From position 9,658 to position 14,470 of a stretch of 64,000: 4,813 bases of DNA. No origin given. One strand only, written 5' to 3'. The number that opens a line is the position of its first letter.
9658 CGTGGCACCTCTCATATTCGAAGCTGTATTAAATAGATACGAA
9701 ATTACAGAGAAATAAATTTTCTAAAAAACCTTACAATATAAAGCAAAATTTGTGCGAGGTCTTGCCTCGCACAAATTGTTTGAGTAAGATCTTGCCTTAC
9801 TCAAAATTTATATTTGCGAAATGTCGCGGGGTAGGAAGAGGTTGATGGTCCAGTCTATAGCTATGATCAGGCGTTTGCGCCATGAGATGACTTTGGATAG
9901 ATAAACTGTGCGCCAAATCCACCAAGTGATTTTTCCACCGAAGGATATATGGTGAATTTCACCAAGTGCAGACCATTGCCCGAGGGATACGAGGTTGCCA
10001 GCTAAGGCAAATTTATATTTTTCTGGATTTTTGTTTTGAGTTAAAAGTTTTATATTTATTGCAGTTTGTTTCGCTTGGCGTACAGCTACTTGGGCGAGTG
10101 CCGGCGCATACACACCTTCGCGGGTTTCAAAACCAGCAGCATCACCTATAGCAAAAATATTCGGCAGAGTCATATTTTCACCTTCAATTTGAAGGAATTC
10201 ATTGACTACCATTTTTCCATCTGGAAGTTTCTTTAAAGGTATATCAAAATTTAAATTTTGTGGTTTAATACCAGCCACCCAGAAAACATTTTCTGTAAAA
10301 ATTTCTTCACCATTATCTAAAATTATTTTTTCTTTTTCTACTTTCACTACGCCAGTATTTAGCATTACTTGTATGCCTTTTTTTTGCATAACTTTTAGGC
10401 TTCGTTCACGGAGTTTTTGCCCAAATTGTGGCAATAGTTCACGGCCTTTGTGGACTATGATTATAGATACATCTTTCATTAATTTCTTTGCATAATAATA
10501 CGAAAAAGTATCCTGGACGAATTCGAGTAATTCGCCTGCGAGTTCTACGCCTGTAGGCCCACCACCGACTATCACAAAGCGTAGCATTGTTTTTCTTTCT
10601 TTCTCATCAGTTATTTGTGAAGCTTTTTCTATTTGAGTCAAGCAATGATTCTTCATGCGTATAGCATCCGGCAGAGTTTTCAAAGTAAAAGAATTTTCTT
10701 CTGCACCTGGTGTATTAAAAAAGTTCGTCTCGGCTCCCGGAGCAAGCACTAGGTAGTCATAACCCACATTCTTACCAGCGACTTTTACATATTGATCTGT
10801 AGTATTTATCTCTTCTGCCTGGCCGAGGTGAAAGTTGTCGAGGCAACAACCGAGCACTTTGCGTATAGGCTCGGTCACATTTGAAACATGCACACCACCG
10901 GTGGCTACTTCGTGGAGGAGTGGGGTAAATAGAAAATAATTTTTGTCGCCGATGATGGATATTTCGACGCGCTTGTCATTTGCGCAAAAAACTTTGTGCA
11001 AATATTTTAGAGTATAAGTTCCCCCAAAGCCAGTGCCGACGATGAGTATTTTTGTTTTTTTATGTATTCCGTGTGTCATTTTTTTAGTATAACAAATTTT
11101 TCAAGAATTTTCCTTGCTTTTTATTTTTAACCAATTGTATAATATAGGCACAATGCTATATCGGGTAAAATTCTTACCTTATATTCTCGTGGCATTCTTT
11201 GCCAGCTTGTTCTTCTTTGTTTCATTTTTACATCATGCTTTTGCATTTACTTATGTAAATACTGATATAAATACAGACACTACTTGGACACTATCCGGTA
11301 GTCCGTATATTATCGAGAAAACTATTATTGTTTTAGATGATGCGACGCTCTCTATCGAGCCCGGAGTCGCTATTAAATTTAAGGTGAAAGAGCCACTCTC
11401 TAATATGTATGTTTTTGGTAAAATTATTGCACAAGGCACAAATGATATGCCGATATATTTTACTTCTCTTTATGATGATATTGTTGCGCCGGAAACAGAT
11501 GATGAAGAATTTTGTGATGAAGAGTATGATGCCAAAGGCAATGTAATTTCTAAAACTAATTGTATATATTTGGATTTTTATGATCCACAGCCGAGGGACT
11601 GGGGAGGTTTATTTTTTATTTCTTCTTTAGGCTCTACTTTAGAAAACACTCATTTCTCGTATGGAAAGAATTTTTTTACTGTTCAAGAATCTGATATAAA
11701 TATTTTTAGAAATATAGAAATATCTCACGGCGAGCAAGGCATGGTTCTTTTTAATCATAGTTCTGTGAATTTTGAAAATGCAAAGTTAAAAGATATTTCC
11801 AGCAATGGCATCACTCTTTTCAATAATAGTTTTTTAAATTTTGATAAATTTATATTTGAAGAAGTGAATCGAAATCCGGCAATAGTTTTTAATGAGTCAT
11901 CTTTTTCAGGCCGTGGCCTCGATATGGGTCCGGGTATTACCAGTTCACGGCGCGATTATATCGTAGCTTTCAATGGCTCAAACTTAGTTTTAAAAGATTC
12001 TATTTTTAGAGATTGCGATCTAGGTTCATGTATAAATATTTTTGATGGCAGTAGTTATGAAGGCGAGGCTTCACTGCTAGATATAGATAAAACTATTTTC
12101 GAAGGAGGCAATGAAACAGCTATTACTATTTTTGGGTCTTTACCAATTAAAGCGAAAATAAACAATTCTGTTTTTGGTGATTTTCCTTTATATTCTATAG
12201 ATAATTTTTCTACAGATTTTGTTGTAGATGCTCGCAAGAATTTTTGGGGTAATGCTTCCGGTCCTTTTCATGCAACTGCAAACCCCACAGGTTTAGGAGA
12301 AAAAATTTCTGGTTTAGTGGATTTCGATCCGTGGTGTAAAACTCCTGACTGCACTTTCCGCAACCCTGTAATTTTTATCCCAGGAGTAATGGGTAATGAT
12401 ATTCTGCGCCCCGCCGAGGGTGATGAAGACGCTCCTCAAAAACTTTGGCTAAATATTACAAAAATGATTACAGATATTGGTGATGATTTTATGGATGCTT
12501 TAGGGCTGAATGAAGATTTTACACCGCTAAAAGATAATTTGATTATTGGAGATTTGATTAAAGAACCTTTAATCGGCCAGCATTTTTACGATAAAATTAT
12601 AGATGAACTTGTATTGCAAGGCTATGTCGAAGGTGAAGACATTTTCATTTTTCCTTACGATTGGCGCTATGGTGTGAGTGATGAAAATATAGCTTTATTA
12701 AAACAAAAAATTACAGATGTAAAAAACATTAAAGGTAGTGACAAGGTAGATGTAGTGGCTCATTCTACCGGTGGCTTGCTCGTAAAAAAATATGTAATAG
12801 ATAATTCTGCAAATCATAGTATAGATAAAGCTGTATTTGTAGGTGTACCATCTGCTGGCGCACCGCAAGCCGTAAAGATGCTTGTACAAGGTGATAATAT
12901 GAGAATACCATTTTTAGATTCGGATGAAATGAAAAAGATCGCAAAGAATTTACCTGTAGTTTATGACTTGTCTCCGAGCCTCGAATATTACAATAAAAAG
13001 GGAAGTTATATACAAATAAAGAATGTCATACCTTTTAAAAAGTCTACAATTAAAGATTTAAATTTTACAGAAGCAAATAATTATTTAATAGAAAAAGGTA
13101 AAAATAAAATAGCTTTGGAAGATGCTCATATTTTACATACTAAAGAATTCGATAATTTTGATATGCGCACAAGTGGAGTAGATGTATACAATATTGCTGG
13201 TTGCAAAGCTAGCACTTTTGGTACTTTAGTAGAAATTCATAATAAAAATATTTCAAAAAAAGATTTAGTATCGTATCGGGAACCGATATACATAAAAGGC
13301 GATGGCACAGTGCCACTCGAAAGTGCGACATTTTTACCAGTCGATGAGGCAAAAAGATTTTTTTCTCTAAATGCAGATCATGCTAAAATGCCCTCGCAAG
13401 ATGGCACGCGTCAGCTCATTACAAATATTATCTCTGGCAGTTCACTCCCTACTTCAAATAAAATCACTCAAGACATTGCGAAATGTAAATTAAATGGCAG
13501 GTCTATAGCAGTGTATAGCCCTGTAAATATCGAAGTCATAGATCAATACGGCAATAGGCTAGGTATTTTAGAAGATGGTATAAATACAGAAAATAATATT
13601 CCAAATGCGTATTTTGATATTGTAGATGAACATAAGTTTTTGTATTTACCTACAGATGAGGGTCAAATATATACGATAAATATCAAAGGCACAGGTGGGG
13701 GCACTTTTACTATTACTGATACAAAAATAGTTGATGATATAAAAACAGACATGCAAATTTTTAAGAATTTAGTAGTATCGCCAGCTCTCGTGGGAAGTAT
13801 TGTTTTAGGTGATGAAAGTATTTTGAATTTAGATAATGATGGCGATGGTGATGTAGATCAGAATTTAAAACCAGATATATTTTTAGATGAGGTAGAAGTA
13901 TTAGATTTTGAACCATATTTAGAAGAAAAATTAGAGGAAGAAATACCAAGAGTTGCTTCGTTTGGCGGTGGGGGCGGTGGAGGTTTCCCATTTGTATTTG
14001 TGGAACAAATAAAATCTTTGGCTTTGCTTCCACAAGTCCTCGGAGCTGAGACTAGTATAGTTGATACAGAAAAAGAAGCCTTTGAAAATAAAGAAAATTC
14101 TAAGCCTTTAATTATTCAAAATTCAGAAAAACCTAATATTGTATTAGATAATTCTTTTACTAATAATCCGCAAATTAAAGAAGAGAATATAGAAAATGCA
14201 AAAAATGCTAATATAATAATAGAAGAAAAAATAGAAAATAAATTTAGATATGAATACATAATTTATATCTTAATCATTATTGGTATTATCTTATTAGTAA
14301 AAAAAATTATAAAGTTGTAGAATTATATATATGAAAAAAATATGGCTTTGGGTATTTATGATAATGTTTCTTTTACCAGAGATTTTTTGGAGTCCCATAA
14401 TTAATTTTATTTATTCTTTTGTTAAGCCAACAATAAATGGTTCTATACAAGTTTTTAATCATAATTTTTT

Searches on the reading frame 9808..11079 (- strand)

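Call 10: search_protein_families(library=pfam, proteins=[window:9808-11079:-], max_evalue=0.001)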
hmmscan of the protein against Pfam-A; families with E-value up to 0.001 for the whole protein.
window:9808-11079:- (423 aa): 4 families
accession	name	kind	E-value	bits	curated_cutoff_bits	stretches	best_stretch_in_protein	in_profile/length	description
PF07992.20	Pyr_redox_2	-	2.8e-43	148.9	26.1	1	10-336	2-291/291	Pyridine nucleotide-disulphide oxidoreductase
PF22366.1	NDH2_C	-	9.6e-12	45.3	27.7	1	361-419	3-62/62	NDH2 C-terminal domain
PF00070.33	Pyr_redox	-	2.3e-10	41.3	22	1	167-250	1-69/82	Pyridine nucleotide-disulphide oxidoreductase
PF13454.12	NAD_binding_9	-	0.00019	21.9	21.8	0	13-46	2-33/155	FAD-NAD(P)-binding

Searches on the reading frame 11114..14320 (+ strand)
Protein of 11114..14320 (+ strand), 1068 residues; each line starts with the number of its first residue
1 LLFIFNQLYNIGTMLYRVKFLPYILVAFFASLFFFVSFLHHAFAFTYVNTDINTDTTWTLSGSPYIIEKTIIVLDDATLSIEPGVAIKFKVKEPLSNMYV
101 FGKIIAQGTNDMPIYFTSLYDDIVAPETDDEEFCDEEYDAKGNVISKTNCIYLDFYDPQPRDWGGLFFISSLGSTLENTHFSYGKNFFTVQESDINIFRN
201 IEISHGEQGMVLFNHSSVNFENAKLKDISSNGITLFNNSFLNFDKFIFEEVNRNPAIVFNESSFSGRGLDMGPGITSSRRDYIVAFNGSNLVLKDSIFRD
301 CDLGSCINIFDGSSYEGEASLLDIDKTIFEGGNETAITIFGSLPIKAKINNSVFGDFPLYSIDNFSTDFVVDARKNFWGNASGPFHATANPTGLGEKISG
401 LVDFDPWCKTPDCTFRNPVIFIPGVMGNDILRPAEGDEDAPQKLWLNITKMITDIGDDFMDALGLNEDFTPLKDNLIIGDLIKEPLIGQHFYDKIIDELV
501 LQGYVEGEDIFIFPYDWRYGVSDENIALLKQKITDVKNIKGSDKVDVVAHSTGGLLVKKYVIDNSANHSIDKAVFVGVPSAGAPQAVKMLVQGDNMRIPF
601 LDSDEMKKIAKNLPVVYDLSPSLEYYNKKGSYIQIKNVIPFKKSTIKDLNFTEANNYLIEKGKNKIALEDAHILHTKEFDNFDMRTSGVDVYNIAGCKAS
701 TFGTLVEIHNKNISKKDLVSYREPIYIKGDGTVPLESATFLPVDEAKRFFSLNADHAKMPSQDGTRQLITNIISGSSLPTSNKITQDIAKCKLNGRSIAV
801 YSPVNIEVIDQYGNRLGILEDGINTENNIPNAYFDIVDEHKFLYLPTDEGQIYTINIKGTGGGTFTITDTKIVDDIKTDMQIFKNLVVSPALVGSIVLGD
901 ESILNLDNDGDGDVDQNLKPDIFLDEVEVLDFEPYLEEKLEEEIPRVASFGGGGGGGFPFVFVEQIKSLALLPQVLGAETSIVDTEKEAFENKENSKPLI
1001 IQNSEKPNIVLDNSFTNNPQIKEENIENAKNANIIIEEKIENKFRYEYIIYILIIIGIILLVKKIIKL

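Call 9: search_protein_families(library=pfam, proteins=[window:11114-14320:+], max_evalue=0.001)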
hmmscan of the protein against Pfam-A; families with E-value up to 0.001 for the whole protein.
window:11114-14320:+ (1068 aa): 3 families
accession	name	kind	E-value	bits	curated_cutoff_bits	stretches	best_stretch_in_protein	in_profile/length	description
PF02450.21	LCAT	-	1.4e-21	77.6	21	1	490-670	67-246/392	Lecithin:cholesterol acyltransferase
PF24096.1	DUF7379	-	6.6e-05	23.4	33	1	523-586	51-118/191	Domain of unknown function (DUF7379)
PF13229.12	Beta_helix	-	8.3e-05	22.7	25.9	1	165-252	48-138/158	Right handed beta helix region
